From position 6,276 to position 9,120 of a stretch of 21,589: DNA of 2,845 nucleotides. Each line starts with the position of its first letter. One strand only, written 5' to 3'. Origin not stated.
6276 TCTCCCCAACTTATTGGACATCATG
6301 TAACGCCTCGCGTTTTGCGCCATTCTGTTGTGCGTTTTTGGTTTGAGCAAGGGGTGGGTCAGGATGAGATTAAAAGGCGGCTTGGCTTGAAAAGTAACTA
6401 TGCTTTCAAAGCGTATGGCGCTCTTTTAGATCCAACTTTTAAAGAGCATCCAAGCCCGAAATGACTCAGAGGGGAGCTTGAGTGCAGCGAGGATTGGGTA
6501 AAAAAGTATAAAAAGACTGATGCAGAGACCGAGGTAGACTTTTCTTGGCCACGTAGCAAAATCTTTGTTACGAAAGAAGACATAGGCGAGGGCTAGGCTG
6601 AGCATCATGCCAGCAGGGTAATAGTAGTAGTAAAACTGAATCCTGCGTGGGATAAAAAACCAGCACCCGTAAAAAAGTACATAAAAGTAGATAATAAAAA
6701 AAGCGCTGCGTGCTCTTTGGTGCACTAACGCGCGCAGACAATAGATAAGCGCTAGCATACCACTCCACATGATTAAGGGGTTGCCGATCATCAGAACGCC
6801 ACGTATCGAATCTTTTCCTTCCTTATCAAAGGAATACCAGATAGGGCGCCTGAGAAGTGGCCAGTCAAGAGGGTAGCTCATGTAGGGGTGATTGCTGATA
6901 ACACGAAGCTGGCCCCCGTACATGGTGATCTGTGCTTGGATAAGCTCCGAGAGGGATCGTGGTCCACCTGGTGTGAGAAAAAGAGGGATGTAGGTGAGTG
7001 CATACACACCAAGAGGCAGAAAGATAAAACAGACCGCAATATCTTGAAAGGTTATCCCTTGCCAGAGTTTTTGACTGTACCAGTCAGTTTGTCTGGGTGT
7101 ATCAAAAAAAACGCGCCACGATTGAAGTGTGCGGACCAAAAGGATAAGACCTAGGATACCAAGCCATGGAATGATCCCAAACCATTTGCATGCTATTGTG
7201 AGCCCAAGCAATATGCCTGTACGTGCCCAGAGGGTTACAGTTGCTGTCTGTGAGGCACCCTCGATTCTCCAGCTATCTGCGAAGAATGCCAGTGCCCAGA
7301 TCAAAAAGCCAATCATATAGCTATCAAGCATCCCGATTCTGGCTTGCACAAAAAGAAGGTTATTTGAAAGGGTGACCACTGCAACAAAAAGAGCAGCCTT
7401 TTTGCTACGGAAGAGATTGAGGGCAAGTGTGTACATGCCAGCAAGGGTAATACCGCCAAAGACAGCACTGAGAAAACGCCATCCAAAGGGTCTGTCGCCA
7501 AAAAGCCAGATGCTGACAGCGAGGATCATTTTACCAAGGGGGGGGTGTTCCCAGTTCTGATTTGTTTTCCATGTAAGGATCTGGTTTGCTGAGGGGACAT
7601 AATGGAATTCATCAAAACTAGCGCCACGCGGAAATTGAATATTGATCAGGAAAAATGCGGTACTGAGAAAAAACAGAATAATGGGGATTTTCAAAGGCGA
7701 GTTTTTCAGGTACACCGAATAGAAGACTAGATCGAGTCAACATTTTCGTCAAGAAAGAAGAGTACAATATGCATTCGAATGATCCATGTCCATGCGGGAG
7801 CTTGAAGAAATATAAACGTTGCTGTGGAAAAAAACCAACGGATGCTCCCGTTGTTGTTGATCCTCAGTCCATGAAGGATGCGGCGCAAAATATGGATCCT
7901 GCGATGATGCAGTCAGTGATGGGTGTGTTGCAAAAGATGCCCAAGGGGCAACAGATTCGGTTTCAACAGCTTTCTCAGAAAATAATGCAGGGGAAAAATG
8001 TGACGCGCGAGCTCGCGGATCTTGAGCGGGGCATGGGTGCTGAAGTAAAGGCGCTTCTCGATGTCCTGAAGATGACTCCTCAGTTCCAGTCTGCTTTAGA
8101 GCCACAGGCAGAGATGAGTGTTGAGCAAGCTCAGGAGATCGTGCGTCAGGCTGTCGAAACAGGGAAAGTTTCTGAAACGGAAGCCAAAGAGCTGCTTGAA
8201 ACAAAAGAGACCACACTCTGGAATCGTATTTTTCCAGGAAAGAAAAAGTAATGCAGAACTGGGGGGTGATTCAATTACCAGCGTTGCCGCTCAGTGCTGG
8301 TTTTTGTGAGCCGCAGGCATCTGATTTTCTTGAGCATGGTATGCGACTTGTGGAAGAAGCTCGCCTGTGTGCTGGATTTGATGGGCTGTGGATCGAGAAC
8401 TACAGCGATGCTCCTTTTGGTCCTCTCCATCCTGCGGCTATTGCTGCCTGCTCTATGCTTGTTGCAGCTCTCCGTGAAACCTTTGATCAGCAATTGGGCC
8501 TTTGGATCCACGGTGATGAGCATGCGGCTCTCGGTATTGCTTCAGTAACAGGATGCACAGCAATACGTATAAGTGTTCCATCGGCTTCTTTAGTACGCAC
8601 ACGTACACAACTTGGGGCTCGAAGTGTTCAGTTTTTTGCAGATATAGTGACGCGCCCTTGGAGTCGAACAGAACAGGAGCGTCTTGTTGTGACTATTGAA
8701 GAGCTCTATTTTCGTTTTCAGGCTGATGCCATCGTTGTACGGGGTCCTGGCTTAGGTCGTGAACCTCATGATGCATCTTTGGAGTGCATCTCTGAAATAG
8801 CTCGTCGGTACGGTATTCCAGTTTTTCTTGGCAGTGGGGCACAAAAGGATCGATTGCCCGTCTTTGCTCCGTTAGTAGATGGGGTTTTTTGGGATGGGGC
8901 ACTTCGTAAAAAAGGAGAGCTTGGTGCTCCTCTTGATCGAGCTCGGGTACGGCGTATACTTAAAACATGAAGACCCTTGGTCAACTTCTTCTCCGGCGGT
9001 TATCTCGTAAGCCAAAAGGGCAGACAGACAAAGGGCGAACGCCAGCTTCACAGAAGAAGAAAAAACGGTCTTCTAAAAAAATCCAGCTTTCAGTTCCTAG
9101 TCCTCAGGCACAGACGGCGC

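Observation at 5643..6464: Second Xer-like recombinase with substituted catalytic residues (Arg to Cys, His to Arg) convergent with and overlapping a glycosyltransferase gene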

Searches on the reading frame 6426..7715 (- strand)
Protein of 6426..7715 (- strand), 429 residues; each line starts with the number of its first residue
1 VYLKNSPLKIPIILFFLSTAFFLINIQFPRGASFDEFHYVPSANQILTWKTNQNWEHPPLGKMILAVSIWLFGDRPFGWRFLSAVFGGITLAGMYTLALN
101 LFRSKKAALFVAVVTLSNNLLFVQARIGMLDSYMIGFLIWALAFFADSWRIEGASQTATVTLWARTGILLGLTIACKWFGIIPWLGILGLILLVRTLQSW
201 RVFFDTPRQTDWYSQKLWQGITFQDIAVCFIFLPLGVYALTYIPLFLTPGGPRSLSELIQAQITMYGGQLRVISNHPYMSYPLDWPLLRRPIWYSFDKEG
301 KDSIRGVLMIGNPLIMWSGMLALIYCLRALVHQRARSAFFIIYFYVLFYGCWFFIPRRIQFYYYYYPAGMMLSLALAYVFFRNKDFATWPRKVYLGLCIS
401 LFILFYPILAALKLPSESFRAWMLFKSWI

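Call 3: search_protein_families(library=pfam, proteins=[window:6426-7715:-], max_evalue=1)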
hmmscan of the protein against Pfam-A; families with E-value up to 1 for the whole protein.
window:6426-7715:- (429 aa): 5 families
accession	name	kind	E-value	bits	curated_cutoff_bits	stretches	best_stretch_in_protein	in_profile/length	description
PF02366.24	PMT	-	1.3e-14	54.8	22.7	2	77-244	83-239/245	Dolichyl-phosphate-mannose-protein mannosyltransferase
PF16192.10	PMT_4TMC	-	7.9e-13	48.8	32.4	1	256-428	3-202/202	C-terminal four TMM region of protein-O-mannosyltransferase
PF13231.12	PMT_2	-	1.1e-08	35.9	26.1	1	57-195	2-132/160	Dolichyl-phosphate-mannose-protein mannosyltransferase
PF11992.13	TgpA_N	-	0.00081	18.9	30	1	301-408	76-173/333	TgpA N-terminal domain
PF19230.4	DUF5883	-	0.4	11.2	25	1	159-203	62-106/120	Family of unknown function (DUF5883)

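Call 4: search_protein_families(library=ncbifam, proteins=[window:6426-7715:-], max_evalue=1)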
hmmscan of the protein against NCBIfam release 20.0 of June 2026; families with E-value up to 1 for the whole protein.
window:6426-7715:- (429 aa): 2 families
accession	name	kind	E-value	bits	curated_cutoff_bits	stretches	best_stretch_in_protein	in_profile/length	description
NF058602.1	PrMnsylTfPmt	equivalog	2.6e-20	72.7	800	2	32-192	62-251/530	protein O-mannosyltransferase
NF009784.2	PRK13279.1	equivalog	1.8e-10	40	567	1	55-199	59-203/539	lipid IV(A) 4-amino-4-deoxy-L-arabinosyltransferase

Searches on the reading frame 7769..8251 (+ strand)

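Call 3: search_protein_families(library=pfam, proteins=[window:7769-8251:+], max_evalue=1)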
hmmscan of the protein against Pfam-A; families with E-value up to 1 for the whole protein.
window:7769-8251:+ (160 aa): 8 families
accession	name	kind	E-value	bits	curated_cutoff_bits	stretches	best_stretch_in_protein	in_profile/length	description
PF02810.21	SEC-C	-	7.3e-08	32.6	20.4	1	4-21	2-19/19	SEC-C motif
PF16859.10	TetR_C_11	-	0.0088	16.8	32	1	80-154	16-94/113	Tetracyclin repressor-like, C-terminal domain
PF21128.4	MCM4_WHD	-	0.045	14.3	24.4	1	45-85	9-49/75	MCM4, winged helix domain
PF14338.12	Mrr_N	-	0.052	14.1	29.5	1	109-153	8-53/87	Mrr N-terminal domain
PF20849.2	TelK_muzzle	-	0.059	13.9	27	1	56-133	28-106/118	Protelomerase, muzzle domain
PF24923.1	ATP-grasp_IQCH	-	0.061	13.1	27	1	65-156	38-127/266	IQCH-like, ATP-grasp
PF22746.1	SHOCT-like_DUF2089-C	-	0.087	12.9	27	1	127-147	8-28/32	SHOCT-like domain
PF09317.16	ACDH_C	-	0.44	10.6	25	1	88-148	212-274/284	Acyl-CoA dehydrogenase, C-terminal, bacterial type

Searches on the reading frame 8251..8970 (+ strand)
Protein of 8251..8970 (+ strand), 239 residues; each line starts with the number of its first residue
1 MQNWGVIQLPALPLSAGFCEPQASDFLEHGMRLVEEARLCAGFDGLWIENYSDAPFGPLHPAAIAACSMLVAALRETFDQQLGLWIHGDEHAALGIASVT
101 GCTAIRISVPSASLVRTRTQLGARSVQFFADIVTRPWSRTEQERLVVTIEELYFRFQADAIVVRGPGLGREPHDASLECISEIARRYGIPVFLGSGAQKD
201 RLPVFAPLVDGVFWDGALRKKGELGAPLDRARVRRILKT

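Call 3: search_protein_families(library=pfam, proteins=[window:8251-8970:+], max_evalue=1)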
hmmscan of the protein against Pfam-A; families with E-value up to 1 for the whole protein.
window:8251-8970:+ (239 aa): 1 family
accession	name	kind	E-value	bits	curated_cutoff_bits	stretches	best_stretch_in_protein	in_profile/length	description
PF03437.21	BtpA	-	7.3e-24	85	30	1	5-238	7-250/254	BtpA family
